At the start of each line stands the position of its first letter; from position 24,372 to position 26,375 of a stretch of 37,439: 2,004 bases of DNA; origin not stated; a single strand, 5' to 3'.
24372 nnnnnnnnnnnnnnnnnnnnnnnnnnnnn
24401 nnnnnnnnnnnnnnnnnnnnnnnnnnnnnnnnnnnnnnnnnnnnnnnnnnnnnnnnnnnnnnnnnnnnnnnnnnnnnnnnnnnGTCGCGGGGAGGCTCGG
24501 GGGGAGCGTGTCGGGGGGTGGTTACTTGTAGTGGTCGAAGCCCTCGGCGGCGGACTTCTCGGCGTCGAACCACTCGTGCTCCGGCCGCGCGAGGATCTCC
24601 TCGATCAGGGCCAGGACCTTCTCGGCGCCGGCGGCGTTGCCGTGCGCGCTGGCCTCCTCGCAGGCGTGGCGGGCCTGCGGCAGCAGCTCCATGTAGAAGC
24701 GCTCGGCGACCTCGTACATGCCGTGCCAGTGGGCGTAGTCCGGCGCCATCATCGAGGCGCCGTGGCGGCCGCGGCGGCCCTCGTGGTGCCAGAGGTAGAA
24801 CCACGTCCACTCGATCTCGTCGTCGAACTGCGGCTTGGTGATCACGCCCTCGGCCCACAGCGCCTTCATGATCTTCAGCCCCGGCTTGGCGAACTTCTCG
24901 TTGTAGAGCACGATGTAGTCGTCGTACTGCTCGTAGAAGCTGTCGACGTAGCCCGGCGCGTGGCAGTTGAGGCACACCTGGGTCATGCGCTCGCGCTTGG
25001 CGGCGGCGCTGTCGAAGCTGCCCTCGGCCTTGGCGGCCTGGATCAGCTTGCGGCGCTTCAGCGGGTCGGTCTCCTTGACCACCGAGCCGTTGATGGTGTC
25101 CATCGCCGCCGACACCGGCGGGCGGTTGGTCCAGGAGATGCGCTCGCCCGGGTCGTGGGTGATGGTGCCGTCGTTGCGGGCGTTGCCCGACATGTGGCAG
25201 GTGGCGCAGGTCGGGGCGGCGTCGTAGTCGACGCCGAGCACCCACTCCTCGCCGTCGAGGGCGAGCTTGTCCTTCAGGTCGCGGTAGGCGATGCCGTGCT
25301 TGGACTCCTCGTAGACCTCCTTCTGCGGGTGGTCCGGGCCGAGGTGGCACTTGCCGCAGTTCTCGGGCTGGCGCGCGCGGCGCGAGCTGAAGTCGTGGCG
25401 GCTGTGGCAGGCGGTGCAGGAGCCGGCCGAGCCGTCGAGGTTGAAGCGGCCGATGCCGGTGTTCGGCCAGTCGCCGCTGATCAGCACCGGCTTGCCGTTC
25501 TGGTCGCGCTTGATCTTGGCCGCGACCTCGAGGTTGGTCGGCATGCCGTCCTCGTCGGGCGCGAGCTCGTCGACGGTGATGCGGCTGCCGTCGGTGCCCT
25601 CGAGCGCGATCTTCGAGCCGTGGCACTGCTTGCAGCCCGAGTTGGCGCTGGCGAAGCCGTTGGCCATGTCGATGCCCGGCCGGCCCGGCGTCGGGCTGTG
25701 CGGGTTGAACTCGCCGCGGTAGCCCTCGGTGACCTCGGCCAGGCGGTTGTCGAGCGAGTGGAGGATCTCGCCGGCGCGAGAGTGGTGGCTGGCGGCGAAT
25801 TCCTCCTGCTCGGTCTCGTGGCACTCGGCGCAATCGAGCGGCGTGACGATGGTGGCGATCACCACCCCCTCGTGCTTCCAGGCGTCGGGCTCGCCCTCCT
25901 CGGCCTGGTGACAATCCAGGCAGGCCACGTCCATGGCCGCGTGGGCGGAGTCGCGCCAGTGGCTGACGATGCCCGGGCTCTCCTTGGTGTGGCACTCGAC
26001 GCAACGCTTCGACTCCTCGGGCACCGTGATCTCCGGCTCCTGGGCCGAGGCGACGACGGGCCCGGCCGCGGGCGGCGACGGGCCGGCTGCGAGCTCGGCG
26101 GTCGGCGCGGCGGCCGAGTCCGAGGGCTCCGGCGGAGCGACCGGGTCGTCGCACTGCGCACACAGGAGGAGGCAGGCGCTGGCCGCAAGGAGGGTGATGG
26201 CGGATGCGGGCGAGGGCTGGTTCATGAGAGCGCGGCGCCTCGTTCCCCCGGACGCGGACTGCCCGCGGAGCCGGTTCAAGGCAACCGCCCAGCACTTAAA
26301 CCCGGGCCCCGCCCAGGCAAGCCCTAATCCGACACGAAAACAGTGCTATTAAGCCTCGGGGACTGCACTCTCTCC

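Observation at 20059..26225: HAO-family octahaem cytochrome encoded as the first gene of a napD-A-B-G-H nitrate reductase operon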

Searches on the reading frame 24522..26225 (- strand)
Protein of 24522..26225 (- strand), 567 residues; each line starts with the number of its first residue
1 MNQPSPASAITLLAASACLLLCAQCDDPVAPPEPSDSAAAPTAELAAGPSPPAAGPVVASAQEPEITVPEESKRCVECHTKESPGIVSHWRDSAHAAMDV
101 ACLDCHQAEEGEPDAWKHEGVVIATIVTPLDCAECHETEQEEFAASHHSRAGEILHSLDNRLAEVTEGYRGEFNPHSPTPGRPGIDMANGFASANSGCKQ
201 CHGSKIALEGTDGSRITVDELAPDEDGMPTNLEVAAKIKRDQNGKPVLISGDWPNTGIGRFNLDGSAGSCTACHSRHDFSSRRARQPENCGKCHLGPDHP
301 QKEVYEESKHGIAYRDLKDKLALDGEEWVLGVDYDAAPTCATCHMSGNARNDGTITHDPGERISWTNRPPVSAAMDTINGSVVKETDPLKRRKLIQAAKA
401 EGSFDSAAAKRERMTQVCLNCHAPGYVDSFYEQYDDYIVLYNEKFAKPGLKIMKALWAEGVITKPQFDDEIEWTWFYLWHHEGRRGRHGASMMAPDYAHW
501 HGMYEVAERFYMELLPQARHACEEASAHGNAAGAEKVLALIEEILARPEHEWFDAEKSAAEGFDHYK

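Call 5: search_protein_families(library=pfam, proteins=[window:24522-26225:-], max_evalue=0.01)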
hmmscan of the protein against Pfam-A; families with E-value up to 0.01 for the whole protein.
window:24522-26225:- (567 aa): 6 families
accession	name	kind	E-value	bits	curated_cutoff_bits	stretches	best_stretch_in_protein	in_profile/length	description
PF13447.11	Multi-haem_cyto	-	1.4e-20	74.1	21.9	1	269-380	97-204/269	Seven times multi-haem cytochrome CxxCH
PF13435.11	Cytochrome_C554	-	3.5e-15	57.1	20.8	2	290-358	2-69/84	Cytochrome c554 and c-prime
PF14522.11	Cytochrome_C7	-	6.7e-11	42.3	24.8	2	193-294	11-66/67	Cytochrome c7 and related cytochrome c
PF14537.11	Cytochrom_c3_2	-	1.7e-07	32.1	25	0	269-298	8-37/79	Cytochrome c3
PF09699.15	Paired_CXXCH_1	-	6.3e-06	26.2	20.6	0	267-294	6-36/41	Doubled CXXCH motif (Paired_CXXCH_1)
PF22678.1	Cytochrom_c_NrfB-like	-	1.5e-05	25.8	27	0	58-107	19-66/89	Cytochrome c-type protein NrfB-like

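Call 6: search_protein_families(library=ncbifam, proteins=[window:24522-26225:-], max_evalue=0.01)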
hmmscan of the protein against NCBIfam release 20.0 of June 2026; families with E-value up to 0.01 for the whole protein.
window:24522-26225:- (567 aa): 6 families
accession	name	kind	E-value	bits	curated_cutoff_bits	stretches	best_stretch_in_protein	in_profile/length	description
NF052343.1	hydrazine_HDH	equivalog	3.1e-18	65.4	900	1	265-351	220-306/564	hydrazine dehydrogenase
TIGR03508.1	decahem_SO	subfamily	2.4e-10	40.3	192.2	1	62-149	60-137/258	DmsE family decaheme c-type cytochrome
NF041028.1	decahem_GSU2203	exception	1.3e-06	27.9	325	1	66-148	95-168/317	GSU2203 family decaheme c-type cytochrome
TIGR03152.1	cyto_c552_HCOOH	exception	6.1e-05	22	692.5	0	89-151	234-298/441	ammonia-forming nitrite reductase cytochrome c552 subunit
NF008339.0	PRK11125.1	equivalog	0.00048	18.9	595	1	89-154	276-343/487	ammonia-forming cytochrome c nitrite reductase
TIGR03507.1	decahem_SO1788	subfamily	0.0011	17.5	209.3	1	65-151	236-315/672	OmcA/MtrC family decaheme c-type cytochrome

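Call 7: search_solved_structures(query=window:24522-26225:-, max_evalue=0.01, show_alignments=3)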
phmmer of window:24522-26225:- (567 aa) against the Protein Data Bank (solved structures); distinct sequences matched with E-value up to 0.01: 9.
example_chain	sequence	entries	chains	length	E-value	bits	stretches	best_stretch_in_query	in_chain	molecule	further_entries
4qo5_A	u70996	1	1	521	1.1e-41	146.3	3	238-346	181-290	Hypothetical multiheme protein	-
6h5l_A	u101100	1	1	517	1.1e-23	86.9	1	266-462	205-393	Similar to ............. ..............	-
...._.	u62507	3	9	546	1.6e-16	63.2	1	268-378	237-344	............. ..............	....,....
1fgj_A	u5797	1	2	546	1.7e-16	63.1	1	268-378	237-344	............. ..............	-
6m0p_A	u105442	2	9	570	2.6e-16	62.6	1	268-378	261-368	Aerobic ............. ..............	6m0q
6hif_G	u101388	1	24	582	3.5e-15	58.8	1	269-351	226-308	Hydrazine dehydrogenase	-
4n4j_A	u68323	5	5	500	8.6e-15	57.5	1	268-360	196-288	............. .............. | Similar to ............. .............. hao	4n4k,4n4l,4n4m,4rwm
6t5e_A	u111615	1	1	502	5e-13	51.7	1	269-360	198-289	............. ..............-like protein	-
2ozy_A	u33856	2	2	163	0.0027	19.6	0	98-138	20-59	Cytochrome c-type protein nrfB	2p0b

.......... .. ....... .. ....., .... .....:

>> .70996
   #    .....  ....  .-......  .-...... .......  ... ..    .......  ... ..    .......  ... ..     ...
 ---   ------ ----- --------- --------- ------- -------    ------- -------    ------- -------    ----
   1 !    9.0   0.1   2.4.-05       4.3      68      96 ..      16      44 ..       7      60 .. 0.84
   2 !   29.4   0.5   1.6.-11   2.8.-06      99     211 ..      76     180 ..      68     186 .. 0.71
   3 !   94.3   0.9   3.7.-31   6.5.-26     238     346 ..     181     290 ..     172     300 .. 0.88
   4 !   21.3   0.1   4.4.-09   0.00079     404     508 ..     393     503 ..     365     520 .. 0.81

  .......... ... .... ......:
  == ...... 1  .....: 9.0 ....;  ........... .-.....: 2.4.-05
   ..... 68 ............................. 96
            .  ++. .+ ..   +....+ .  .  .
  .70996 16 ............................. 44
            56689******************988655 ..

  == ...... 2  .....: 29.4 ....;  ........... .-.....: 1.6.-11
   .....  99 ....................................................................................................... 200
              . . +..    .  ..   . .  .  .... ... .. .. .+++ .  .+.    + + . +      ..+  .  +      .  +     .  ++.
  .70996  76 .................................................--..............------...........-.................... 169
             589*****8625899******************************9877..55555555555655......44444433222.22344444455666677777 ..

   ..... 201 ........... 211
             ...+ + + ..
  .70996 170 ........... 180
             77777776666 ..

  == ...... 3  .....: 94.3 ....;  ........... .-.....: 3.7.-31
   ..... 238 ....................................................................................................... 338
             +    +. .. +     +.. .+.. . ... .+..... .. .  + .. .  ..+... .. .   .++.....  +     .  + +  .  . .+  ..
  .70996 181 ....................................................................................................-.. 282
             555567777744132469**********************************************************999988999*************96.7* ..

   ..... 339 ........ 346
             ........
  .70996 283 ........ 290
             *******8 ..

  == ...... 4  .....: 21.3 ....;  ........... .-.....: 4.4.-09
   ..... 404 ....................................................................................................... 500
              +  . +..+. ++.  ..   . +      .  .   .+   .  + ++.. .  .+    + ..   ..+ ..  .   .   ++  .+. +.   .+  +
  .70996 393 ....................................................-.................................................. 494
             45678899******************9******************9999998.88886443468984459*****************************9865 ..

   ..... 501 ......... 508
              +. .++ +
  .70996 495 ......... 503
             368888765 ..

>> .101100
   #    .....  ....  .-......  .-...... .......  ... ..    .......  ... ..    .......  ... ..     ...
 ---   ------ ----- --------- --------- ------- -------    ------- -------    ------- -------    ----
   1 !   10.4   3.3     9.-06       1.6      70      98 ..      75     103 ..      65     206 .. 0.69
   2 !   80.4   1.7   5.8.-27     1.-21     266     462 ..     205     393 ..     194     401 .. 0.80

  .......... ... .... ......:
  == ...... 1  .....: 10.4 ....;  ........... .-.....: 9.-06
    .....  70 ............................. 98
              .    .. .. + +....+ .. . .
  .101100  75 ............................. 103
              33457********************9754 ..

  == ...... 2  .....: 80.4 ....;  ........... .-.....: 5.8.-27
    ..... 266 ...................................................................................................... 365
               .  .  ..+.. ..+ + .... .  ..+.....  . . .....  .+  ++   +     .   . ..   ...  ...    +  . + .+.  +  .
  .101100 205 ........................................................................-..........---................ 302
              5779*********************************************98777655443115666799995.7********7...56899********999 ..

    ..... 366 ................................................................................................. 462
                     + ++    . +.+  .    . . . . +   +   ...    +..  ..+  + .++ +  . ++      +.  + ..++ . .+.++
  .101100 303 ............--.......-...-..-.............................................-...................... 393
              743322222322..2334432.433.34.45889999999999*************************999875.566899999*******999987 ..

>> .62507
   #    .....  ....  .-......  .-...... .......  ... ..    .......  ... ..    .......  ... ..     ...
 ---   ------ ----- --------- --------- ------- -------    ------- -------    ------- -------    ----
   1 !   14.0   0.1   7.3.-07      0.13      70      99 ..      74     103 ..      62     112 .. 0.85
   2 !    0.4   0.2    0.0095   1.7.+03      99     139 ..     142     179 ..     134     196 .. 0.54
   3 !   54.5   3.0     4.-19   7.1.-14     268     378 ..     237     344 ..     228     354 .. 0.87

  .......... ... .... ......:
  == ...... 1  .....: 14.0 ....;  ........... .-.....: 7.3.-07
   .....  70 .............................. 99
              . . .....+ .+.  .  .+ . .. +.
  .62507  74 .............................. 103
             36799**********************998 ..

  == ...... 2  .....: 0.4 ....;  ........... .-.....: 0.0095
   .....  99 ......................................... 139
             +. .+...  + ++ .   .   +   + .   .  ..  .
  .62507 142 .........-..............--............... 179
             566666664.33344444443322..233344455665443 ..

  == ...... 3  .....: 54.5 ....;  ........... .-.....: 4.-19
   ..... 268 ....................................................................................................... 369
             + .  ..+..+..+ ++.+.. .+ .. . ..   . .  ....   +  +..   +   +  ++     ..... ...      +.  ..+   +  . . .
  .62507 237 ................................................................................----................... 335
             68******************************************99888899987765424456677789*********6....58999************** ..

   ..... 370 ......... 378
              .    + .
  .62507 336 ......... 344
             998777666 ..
